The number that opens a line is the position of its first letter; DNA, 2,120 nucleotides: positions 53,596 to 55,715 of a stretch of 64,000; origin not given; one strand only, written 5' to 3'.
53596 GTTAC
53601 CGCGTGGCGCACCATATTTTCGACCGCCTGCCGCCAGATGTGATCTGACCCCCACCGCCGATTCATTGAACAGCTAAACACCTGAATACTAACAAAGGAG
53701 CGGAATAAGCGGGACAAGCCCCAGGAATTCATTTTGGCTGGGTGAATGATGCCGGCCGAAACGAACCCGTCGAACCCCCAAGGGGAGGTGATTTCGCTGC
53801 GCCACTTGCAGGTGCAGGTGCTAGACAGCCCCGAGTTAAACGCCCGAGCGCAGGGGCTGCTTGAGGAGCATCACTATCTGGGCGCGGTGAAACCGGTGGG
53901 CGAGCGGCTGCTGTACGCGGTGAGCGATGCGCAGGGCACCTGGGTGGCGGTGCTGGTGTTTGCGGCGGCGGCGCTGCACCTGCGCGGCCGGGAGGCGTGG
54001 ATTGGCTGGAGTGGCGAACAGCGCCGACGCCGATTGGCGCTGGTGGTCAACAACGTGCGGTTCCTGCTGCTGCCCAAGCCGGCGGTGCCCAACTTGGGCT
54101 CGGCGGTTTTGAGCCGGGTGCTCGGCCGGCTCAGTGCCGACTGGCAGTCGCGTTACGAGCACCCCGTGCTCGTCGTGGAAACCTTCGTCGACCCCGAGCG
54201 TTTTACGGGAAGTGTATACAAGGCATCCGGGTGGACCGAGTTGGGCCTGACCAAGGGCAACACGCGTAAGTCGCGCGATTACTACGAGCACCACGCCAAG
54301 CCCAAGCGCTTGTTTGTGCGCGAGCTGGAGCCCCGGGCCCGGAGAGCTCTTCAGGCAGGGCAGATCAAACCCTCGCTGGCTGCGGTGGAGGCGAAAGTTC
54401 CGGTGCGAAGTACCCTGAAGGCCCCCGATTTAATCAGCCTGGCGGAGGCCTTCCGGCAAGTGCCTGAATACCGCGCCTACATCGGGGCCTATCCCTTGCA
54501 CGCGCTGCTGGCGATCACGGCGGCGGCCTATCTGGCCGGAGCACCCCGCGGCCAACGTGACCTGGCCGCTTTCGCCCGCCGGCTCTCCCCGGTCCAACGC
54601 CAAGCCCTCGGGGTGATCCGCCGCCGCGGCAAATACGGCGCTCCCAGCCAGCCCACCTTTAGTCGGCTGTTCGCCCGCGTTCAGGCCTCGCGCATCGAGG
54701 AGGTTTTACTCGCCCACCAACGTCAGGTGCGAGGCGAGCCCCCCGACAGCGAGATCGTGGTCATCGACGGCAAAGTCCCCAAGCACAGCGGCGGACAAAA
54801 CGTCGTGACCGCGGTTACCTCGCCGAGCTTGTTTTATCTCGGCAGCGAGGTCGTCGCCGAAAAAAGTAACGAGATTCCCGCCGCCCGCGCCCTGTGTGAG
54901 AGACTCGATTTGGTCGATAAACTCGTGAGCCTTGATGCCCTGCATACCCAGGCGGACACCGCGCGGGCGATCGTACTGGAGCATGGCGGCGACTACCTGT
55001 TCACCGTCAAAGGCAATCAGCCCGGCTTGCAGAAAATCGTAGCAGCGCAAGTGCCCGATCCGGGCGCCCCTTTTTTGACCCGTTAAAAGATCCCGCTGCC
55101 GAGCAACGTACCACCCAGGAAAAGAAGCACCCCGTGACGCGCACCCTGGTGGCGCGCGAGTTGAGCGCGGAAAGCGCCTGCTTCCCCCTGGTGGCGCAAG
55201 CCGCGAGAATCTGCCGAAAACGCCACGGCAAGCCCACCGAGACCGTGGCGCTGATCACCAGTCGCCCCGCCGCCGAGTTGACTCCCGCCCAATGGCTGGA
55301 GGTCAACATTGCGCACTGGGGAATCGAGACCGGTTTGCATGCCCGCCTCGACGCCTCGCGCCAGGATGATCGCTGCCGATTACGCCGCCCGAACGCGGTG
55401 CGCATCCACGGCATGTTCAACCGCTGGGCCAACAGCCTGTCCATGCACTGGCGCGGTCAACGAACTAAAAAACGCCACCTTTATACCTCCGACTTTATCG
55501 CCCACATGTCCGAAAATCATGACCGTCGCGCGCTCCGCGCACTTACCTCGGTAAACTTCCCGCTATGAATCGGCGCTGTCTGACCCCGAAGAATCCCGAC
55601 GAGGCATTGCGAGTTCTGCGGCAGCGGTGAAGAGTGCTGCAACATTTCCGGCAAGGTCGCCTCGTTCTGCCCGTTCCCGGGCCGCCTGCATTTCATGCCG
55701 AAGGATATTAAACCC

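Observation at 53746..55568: DUF4338 (DruA-like) domain fused to an ISAs1 transposase that is split by a T_TTT_TTG slippery site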

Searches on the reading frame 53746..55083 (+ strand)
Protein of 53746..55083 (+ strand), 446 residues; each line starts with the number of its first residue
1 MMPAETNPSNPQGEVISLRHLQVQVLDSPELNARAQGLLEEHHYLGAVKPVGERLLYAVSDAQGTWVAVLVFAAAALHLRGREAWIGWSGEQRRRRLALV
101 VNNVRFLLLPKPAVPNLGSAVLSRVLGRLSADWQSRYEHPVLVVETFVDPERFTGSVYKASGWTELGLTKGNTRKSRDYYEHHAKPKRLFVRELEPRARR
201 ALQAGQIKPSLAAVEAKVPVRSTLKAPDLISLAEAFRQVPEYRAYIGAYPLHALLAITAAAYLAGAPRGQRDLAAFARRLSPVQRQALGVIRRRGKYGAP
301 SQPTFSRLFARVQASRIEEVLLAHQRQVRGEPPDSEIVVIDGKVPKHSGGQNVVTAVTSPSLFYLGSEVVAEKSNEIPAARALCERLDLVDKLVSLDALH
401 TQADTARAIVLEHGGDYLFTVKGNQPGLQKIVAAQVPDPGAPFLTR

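Call 3: search_protein_families(library=pfam, proteins=[window:53746-55083:+], max_evalue=0.01)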
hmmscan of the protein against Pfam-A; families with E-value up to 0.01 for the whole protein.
window:53746-55083:+ (446 aa): 3 families
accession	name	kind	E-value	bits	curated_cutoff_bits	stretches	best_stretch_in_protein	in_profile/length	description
PF14236.12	DruA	-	4.6e-26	92.1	27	1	38-174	67-222/297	Druantia protein DruA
PF13808.11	DDE_Tnp_1_assoc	-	1.5e-07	31.8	32.3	1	234-323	2-86/88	DDE_Tnp_1-associated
PF01609.27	DDE_Tnp_1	-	5.7e-05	23.4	23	1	346-425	31-110/200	Transposase DDE domain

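Call 46: search_protein_families(library=padloc, proteins=[window:53746-55083:+], max_evalue=0.01)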
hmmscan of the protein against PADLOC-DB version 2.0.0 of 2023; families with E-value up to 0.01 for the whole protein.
window:53746-55083:+ (446 aa): 0 families

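Call 47: search_protein_families(library=ncbifam, proteins=[window:53746-55083:+], max_evalue=0.01)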
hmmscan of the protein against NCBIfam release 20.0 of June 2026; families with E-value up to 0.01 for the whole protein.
window:53746-55083:+ (446 aa): 1 family
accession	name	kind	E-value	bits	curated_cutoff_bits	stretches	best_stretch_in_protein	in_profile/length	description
NF033564.0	transpos_ISAs1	equivalog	5.8e-28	98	70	1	255-436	2-182/314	ISAs1 family transposase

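Call 58: predict_structure(alignment_id=A3)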
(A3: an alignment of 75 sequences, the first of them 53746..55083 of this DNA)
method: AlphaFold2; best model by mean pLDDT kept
length: 446 residues; sequences in the alignment: 75
mean_pLDDT: 69.5   pTM: 0.44
mean pLDDT of the five models: 69.5, 68.5, 67.4, 66.1, 62.6
residues with pLDDT >= 90: 44; 70-90: 206; 50-70: 108; < 50: 88
segments of 3 or more residues with pLDDT < 50: 1-13, 45-49, 76-88, 172-182, 210-218, 344-350, 399-401, 421-432, 435-446
pLDDT, mean of each block of 10 residues (from residue 1): 37 62 88 84 55 79 89 56 44 56 73 76 89 80 73 79 78 41 62 79 55 46 84 86 88 89 71 87 94 91 82 71 74 76 47 69 76 67 79 63 57 58 44 42 35
secondary structure, 60 per line:
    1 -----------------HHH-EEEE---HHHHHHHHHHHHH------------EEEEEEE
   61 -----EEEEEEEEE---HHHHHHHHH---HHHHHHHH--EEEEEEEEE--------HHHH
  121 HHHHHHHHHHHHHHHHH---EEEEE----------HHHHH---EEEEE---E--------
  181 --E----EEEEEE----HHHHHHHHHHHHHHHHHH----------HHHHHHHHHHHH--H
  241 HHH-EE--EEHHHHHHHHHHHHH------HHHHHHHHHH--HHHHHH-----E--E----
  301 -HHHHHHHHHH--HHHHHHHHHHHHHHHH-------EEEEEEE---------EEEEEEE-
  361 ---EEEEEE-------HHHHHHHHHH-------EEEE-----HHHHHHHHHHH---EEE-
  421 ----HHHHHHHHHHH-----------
elements in order: E22-25 H29-41 E54-60 E66-74 H78-86 H90-97 E100-108 H117-137 E141-145 H156-160 E164-168 E188-193 H198-215 H226-237 H240-243 H251-263 H270-279 H282-287 H302-311 H314-329 E337-343 E353-359 E364-369 H377-386 E394-397 H403-413 E417-419 H425-435

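Call 61: fold_search(model_id=the predicted structure, library=pdb)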
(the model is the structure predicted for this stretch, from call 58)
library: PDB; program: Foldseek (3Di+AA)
matches with E <= 10: 762; with E <= 0.001: 109
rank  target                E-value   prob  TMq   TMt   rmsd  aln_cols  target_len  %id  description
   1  5cnp_A                3.6e-06  1.00  0.24  0.54   7.6       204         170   10  X-ray crystal structure of Spermidine n1-acetyltransferase from Vibrio cholerae. (released 2015-07-29)
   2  7kwj_B                4.5e-06  1.00  0.23  0.54   6.7       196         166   10  Spermidine N-acetyltransferase SpeG K23-Q34 chimera from Vibrio cholerae and hSSAT (released 2020-12-16)
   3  6cx8_B                6.0e-06  1.00  0.23  0.53   7.3       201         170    9  Crystal structure of spermidine/spermine N-acetyltransferase SpeG from Vibrio cholerae in complex with manganese ions. (released 2018-04-18)
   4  4jjx_A                7.1e-06  1.00  0.24  0.54   6.7       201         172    9  Dodecameric structure of spermidine N-acetyltransferase SpeG from Vibrio cholerae O1 biovar eltor (released 2013-04-03)
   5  7kx3_C                7.5e-06  1.00  0.23  0.52   7.0       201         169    9  SpeG Spermidine N-acetyltransferase F149G mutant from Vibrio cholerae (released 2020-12-16)
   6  4ygo_E                8.0e-06  1.00  0.23  0.53   6.7       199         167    9  Dodecameric structure of spermidine N-acetyltransferase from Vibrio cholerae in intermediate state (released 2015-10-07)
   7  7kwh_A                1.1e-05  1.00  0.23  0.53   7.4       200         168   10  Spermidine N-acetyltransferase SpeG K23-Y30 chimera from Vibrio cholerae and hSSAT (released 2020-12-16)
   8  6cx8_A                1.1e-05  1.00  0.25  0.56   6.7       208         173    9  Crystal structure of spermidine/spermine N-acetyltransferase SpeG from Vibrio cholerae in complex with manganese ions. (released 2018-04-18)
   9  6e1x_C                1.3e-05  1.00  0.23  0.52   7.2       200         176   10  Crystal structure of product-bound complex of spermidine/spermine N-acetyltransferase SpeG (released 2019-07-10)
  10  5cnp_D                1.4e-05  1.00  0.24  0.54   6.6       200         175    8  X-ray crystal structure of Spermidine n1-acetyltransferase from Vibrio cholerae. (released 2015-07-29)
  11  6dau_E                1.4e-05  1.00  0.24  0.56   6.8       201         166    9  Crystal structure of E33Q and E41Q mutant forms of the spermidine/spermine N-acetyltransferase SpeG from Vibrio choler (released 2018-07-04)
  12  7kwq_C                1.4e-05  1.00  0.23  0.54   6.7       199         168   10  Spermidine N-acetyltransferase SpeG R149-K152 chimera from Vibrio cholerae and hSSAT (released 2020-12-16)
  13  4jjx_B                1.5e-05  1.00  0.23  0.54   7.1       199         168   10  Dodecameric structure of spermidine N-acetyltransferase SpeG from Vibrio cholerae O1 biovar eltor (released 2013-04-03)
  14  4ygo_F                1.5e-05  1.00  0.23  0.53   7.4       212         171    9  Dodecameric structure of spermidine N-acetyltransferase from Vibrio cholerae in intermediate state (released 2015-10-07)
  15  7kx2_A                1.6e-05  1.00  0.23  0.53   7.0       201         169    9  Spermidine N-acetyltransferase SpeG F149A mutant from Vibrio cholerae (released 2020-12-16)
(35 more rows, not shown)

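Call 79: search_solved_structures(query=A3, max_evalue=1)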
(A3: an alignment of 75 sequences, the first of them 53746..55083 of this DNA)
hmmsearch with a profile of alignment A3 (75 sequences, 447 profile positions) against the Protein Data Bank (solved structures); distinct sequences matched with E-value up to 1: 1.
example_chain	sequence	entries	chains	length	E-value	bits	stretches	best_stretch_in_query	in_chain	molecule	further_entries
7tlj_D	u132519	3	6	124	0.28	13.3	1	176-261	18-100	14 kDa peptide of ubiquinol-cytochrome c2 oxidoreductase complex | Cytochrome b-c1 subunit IV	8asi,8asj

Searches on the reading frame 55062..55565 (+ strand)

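Call 3: search_protein_families(library=pfam, proteins=[window:55062-55565:+], max_evalue=0.01)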
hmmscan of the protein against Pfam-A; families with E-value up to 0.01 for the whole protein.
window:55062-55565:+ (168 aa): 0 families

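Call 47: search_protein_families(library=ncbifam, proteins=[window:55077-55565:+], max_evalue=0.01)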
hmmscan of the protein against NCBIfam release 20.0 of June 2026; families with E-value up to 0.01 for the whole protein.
window:55077-55565:+ (163 aa): 1 family
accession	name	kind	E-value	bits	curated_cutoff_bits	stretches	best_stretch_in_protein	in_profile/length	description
NF033564.0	transpos_ISAs1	equivalog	3.9e-07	29.6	70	1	39-120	231-312/314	ISAs1 family transposase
